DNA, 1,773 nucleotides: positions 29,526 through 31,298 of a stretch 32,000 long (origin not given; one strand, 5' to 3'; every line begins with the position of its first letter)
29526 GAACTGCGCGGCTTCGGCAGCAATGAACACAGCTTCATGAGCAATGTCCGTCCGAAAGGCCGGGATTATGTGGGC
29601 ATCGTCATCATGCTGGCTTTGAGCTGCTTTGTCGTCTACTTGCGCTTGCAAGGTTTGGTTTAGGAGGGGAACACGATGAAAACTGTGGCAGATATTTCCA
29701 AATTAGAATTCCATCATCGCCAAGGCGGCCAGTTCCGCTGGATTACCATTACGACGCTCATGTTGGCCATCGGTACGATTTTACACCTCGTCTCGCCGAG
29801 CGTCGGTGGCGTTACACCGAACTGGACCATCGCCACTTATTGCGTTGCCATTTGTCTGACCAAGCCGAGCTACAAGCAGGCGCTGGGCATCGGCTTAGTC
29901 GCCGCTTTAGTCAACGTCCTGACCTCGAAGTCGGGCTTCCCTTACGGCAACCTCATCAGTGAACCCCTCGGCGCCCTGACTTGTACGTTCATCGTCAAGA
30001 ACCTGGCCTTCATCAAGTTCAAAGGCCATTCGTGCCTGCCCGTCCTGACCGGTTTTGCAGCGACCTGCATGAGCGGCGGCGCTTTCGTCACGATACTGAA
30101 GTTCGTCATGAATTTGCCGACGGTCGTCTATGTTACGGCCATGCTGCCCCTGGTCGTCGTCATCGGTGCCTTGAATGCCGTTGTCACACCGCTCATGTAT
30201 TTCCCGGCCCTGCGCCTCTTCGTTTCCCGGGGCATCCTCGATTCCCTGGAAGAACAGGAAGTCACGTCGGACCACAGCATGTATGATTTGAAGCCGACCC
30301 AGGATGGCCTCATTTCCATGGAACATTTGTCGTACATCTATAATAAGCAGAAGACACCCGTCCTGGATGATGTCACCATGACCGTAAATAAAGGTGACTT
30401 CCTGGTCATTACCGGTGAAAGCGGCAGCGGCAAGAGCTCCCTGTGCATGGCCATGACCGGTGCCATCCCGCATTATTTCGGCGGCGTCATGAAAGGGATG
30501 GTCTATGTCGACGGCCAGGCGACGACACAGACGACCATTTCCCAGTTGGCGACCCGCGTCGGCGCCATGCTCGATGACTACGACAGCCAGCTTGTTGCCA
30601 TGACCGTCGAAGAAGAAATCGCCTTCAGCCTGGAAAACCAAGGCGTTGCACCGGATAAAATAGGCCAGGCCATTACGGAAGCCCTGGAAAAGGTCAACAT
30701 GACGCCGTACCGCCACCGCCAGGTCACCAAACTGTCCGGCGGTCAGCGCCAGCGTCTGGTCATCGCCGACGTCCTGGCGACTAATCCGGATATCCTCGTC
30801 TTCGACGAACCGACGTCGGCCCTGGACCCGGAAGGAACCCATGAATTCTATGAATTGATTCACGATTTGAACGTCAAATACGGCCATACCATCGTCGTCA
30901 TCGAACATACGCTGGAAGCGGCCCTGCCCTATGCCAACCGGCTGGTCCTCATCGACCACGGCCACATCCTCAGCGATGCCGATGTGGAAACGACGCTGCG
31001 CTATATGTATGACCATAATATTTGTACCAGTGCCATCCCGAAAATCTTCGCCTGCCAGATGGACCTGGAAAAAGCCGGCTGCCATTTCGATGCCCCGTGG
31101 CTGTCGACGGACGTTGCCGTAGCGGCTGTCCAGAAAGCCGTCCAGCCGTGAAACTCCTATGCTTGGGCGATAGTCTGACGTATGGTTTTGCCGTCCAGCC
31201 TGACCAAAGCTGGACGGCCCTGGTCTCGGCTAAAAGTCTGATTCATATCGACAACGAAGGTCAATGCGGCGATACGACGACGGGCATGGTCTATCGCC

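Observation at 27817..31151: A tryptophan T-box controls a dedicated ECF transporter whose S-component is fused to an ATPase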

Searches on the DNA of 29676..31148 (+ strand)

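Call 30: search_rna_families(sources=[L001, L003, L006], threshold=evalue, max_evalue=0.001, show_alignments=3)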
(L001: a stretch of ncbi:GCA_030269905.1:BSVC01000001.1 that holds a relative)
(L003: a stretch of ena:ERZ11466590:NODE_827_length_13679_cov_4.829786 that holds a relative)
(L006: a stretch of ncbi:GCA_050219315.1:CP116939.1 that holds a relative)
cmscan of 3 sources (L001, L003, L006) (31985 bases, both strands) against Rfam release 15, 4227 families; matches with E-value up to 0.001: 4.
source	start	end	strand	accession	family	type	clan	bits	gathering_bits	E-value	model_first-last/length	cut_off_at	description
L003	1877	2193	+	RF00230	T-box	Cis-reg; leader;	-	113.2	93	1.5e-24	1-219/219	no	T-box leader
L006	5695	5948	+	RF00230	T-box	Cis-reg; leader;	-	100.1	93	3.6e-21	1-219/219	no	T-box leader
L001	4677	4938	+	RF00230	T-box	Cis-reg; leader;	-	98.6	93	8.5e-21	1-219/219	no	T-box leader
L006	4044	4138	-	RF00162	SAM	Cis-reg; riboswitch;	CL00012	86.1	44.4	2.8e-19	1-108/108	no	SAM riboswitch aptamer (S box leader)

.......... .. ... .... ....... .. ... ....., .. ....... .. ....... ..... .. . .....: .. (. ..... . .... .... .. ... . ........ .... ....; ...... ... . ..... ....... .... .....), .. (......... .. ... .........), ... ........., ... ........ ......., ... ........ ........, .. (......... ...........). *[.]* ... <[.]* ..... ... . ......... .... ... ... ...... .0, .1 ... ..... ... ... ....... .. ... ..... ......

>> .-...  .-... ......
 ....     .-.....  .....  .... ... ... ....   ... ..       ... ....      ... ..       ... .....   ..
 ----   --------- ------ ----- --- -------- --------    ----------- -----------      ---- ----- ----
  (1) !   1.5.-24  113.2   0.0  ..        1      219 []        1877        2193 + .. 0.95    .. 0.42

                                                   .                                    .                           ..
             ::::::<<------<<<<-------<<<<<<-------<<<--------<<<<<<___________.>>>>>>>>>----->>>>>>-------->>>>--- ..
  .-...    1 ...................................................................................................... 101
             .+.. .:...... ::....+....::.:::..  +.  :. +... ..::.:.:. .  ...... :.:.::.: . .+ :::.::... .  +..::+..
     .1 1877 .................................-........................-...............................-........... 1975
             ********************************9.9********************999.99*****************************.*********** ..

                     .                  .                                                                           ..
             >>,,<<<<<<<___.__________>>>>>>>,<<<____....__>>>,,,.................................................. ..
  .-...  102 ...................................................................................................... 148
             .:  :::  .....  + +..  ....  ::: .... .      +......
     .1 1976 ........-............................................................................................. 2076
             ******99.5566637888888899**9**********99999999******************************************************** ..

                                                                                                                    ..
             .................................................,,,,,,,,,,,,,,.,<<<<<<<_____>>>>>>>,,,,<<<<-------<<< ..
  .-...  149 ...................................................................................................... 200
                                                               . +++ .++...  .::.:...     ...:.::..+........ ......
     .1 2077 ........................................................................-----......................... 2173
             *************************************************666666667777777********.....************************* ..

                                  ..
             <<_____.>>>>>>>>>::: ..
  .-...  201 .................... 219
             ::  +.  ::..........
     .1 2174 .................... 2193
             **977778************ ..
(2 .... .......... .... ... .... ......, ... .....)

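Call 38: search_rna_families(source=L048, start=3000, end=6300, threshold=evalue, max_evalue=1, show_alignments=2)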
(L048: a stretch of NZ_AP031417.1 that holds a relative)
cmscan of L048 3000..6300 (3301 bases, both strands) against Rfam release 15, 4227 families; matches with E-value up to 1: 1.
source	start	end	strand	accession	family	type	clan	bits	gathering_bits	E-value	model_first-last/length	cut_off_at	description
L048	3459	3533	-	RF03747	mir-4536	Gene; miRNA;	-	28.2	76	0.034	1-88/88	no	mir-4536 microRNA precursor family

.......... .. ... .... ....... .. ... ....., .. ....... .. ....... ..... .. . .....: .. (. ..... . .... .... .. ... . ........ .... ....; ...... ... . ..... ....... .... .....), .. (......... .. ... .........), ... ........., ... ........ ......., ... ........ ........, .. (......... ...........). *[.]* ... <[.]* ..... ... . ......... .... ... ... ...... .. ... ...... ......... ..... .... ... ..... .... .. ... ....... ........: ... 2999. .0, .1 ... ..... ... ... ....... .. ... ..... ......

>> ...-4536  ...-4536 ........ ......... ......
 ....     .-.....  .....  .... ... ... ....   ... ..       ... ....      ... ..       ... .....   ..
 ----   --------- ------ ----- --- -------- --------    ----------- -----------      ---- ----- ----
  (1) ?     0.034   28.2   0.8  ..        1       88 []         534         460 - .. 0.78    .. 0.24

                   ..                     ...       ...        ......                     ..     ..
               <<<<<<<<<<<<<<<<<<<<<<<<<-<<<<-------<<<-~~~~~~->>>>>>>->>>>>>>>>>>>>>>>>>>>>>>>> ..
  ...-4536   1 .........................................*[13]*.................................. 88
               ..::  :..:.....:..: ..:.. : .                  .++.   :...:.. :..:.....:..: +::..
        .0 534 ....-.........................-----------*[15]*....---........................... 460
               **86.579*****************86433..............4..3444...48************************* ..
